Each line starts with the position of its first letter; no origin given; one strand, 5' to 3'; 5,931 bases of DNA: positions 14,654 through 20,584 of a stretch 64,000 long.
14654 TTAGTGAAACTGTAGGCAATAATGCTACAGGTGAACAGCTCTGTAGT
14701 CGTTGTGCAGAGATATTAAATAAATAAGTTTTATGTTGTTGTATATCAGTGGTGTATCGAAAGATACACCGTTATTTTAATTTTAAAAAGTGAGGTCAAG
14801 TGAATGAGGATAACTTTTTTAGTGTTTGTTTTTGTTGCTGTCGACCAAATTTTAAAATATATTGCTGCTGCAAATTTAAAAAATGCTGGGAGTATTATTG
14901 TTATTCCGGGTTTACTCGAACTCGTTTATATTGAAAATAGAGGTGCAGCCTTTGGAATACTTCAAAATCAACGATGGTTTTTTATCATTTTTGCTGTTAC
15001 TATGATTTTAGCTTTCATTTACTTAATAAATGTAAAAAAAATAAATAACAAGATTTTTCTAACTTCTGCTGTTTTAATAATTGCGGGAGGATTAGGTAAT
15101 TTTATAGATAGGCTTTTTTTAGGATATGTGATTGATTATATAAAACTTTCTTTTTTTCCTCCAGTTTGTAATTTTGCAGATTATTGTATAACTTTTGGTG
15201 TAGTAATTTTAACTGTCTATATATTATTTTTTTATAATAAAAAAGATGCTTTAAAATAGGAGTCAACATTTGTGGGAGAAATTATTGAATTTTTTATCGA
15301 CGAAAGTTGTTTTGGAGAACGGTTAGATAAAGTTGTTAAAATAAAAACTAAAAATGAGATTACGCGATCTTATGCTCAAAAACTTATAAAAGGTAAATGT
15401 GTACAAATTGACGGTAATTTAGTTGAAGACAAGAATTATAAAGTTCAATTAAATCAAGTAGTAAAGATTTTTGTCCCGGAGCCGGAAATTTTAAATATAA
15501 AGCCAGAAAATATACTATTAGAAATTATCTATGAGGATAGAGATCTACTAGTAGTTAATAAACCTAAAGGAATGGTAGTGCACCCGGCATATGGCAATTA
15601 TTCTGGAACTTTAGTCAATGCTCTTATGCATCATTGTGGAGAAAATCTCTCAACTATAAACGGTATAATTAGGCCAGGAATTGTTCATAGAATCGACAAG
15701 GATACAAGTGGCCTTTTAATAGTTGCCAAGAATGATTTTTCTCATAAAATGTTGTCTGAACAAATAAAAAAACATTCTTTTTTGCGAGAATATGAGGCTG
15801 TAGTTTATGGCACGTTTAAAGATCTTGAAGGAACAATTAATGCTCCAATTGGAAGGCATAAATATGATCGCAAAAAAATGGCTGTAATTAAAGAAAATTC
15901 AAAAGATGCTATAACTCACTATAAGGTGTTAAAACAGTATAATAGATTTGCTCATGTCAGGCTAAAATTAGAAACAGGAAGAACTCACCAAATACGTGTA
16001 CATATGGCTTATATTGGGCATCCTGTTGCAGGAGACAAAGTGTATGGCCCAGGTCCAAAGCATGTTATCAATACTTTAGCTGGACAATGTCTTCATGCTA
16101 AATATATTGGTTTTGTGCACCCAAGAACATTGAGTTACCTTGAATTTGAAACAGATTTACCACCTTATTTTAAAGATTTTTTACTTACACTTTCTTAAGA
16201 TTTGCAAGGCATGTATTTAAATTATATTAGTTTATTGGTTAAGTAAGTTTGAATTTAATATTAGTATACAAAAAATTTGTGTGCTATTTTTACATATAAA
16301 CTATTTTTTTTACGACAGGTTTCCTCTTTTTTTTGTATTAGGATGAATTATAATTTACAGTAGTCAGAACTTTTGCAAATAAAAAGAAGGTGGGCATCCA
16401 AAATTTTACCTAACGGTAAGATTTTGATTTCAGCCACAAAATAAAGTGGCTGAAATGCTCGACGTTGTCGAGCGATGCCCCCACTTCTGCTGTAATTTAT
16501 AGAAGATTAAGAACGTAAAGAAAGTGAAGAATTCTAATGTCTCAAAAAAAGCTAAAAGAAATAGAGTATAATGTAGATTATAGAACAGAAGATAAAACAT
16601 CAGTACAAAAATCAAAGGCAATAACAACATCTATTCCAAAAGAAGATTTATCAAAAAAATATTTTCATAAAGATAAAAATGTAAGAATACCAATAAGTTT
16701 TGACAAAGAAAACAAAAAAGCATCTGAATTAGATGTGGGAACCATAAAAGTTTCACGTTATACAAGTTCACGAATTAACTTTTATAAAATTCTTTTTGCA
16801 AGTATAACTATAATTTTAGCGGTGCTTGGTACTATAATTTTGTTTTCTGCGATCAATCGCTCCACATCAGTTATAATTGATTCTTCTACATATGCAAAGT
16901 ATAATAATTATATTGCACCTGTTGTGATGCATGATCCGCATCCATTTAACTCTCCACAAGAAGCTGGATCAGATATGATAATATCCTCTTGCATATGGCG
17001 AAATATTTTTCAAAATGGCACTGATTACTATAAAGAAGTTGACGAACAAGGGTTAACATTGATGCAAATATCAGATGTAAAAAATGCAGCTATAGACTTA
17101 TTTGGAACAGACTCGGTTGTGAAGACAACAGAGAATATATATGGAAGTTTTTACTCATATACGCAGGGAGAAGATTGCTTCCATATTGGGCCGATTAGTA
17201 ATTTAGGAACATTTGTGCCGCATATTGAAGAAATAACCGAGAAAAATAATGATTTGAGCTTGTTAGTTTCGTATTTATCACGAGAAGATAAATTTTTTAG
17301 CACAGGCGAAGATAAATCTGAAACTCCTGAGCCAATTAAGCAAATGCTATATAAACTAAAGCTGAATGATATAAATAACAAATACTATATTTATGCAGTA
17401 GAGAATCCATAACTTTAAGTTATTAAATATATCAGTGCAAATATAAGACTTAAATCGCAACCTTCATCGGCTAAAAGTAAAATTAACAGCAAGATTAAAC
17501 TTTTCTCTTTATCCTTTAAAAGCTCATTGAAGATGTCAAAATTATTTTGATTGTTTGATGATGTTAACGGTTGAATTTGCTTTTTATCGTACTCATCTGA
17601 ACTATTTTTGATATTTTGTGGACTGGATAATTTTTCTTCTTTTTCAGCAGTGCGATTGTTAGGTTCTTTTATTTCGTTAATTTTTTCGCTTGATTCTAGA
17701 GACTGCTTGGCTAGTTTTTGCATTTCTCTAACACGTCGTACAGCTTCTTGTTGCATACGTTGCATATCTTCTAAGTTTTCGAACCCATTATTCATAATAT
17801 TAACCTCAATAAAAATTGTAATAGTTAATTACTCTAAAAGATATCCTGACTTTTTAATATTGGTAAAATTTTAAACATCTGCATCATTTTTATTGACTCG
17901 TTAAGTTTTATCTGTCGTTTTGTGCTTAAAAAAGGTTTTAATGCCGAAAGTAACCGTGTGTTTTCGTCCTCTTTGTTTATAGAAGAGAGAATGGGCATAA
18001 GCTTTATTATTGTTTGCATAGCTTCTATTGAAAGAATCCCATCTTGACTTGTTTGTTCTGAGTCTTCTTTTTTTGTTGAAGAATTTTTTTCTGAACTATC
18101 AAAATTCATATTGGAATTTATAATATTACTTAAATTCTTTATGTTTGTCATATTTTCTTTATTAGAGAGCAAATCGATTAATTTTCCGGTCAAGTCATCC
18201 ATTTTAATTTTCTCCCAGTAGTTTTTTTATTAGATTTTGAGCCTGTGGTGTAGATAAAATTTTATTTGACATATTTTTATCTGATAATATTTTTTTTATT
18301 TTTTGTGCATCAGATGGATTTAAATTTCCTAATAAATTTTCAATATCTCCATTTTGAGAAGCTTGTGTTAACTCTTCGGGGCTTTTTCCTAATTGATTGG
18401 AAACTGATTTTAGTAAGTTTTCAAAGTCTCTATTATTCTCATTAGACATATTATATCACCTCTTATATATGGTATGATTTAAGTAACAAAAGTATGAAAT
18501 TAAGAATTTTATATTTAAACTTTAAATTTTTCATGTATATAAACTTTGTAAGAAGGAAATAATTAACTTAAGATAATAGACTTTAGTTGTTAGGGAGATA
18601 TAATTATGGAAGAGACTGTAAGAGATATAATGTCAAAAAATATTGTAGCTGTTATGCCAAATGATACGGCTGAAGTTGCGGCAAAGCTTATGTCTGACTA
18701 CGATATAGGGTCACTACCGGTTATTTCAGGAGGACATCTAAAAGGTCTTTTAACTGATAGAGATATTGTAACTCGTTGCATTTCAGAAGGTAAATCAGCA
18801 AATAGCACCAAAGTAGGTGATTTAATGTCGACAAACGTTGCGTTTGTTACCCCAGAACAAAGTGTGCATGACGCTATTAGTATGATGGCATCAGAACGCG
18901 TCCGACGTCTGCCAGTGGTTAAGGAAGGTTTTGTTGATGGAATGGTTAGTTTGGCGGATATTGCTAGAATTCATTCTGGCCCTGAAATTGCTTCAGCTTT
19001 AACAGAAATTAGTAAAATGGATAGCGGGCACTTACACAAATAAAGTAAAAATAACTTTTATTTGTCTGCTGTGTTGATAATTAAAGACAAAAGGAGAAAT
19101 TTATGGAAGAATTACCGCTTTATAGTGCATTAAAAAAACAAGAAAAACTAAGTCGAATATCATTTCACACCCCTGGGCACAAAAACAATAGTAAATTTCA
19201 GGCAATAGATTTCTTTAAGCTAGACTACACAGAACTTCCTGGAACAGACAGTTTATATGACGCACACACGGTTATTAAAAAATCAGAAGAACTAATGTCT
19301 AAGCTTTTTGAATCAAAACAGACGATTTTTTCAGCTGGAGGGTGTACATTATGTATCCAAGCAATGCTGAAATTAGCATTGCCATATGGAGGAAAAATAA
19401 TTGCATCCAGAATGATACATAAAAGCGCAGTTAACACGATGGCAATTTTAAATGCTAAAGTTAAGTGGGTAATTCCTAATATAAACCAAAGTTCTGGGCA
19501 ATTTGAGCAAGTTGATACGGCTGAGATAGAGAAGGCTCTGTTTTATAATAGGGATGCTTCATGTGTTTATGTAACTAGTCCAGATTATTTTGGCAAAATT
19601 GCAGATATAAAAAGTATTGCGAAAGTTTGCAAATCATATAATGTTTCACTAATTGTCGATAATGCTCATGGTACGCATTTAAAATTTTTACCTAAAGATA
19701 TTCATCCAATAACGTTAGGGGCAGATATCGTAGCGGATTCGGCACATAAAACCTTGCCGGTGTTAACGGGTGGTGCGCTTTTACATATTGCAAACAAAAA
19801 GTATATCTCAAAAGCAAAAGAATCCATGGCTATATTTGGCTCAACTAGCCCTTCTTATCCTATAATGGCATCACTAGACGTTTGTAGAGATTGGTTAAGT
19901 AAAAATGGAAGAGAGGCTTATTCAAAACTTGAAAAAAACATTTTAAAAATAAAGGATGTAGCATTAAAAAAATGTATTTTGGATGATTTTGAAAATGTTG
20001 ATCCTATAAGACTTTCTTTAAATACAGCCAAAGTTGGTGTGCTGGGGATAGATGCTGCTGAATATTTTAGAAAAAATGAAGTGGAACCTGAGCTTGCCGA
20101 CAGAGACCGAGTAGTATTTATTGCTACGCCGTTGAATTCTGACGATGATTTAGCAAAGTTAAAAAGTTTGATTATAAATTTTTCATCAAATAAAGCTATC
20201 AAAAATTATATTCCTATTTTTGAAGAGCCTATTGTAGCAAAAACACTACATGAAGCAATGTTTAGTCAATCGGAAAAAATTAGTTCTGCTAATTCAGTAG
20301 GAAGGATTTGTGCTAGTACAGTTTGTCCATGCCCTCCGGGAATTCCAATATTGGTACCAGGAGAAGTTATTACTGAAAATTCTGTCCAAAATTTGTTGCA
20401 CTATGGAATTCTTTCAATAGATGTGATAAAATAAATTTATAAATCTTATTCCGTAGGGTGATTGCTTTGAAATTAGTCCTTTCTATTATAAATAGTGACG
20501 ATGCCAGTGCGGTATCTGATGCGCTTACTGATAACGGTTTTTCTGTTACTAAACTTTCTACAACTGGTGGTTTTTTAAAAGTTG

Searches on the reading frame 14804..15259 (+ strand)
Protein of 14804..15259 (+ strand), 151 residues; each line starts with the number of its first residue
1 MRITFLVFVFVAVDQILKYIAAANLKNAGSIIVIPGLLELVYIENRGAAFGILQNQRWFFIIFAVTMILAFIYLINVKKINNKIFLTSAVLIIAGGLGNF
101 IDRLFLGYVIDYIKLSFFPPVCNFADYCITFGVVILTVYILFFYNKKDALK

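Call 99: search_protein_families(library=pfam, proteins=[window:14804-15259:+], max_evalue=0.000001)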
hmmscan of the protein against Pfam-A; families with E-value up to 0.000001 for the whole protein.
window:14804-15259:+ (151 aa): 1 family
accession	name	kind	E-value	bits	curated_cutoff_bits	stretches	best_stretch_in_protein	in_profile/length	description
PF01252.23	Peptidase_A8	-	3.9e-37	128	25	1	7-142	2-142/142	Signal peptidase (SPase) II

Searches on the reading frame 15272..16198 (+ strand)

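Call 99: search_protein_families(library=pfam, proteins=[window:15272-16198:+], max_evalue=0.000001)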
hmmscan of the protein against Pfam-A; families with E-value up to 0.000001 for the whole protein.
window:15272-16198:+ (308 aa): 2 families
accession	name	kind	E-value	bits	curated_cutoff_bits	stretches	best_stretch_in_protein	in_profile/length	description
PF00849.27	PseudoU_synth_2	-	1.6e-35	123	26.8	1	91-246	1-151/152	RNA pseudouridylate synthase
PF01479.30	S4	-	2.8e-09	37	22.8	1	16-64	1-48/48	S4 domain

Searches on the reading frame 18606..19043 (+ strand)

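Call 100: search_protein_families(library=pfam, proteins=[window:18606-19043:+], max_evalue=0.000001)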
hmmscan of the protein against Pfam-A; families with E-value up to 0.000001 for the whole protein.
window:18606-19043:+ (145 aa): 1 family
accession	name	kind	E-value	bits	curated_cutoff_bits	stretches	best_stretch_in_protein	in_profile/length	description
PF00571.33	CBS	-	2.3e-30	105.1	24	2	5-56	1-53/57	CBS domain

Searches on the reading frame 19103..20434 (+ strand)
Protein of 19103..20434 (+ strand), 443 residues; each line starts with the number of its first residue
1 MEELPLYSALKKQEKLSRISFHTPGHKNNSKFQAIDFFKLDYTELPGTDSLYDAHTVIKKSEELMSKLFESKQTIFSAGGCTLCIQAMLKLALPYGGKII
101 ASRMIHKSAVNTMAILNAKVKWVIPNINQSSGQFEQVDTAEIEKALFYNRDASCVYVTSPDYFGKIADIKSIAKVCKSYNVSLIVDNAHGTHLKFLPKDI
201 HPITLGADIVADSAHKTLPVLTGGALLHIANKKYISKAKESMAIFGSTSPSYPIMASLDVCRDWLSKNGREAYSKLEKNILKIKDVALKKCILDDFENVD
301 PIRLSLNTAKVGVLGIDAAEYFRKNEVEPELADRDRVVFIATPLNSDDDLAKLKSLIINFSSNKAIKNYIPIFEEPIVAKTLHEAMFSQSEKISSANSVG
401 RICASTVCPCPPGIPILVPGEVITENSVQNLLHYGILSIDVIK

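Call 100: search_protein_families(library=pfam, proteins=[window:19103-20434:+], max_evalue=0.000001)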
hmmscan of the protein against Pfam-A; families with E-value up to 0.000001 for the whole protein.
window:19103-20434:+ (443 aa): 5 families
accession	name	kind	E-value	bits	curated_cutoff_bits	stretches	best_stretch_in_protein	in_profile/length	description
PF01276.26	OKR_DC_1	-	1.3e-42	146.5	27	1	5-286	2-313/417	Orn/Lys/Arg decarboxylase, major domain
PF05889.19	SepSecS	-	1.3e-12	47.6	21.1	1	82-307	89-317/389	O-phosphoseryl-tRNA(Sec) selenium transferase, SepSecS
PF01053.26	Cys_Met_Meta_PP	-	6.8e-12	45.1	27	1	62-217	58-199/381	Cys/Met metabolism PLP-dependent enzyme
PF00266.25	Aminotran_5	-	3.6e-08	33.2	21.5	1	54-218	41-203/371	Aminotransferase class-V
PF03711.20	OKR_DC_1_C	-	7.3e-08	33.2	24.2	1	380-428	53-101/132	Orn/Lys/Arg decarboxylase, C-terminal domain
